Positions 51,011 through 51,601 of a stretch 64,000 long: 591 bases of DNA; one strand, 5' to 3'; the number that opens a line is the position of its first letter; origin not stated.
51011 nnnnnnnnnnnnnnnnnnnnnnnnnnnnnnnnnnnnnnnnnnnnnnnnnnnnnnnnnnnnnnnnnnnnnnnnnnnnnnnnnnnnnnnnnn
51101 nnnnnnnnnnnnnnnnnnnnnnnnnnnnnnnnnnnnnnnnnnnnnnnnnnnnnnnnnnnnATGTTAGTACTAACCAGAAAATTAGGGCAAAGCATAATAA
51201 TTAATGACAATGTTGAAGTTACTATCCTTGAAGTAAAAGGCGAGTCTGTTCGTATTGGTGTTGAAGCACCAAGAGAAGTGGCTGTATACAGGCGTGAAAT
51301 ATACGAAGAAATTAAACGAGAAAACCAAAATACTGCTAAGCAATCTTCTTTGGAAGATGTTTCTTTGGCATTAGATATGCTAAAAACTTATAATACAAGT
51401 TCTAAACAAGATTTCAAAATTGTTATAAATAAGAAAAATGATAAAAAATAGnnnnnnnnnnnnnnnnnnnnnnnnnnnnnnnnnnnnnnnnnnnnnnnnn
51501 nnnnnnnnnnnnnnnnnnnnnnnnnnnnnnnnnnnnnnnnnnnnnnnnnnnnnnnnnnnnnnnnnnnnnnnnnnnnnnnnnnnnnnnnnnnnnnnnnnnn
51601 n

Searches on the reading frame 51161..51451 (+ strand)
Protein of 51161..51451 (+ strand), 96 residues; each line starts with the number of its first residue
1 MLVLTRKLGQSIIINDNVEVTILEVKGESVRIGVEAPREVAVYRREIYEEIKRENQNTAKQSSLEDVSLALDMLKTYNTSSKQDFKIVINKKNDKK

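Call 10: search_protein_families(library=pfam, proteins=[window:51161-51451:+])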
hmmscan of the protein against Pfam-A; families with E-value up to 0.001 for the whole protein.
window:51161-51451:+ (96 aa): 1 family
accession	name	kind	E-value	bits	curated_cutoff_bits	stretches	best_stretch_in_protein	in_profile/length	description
PF02599.21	CsrA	-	1.3e-24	86.3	27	1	1-52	1-52/53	Global regulator protein family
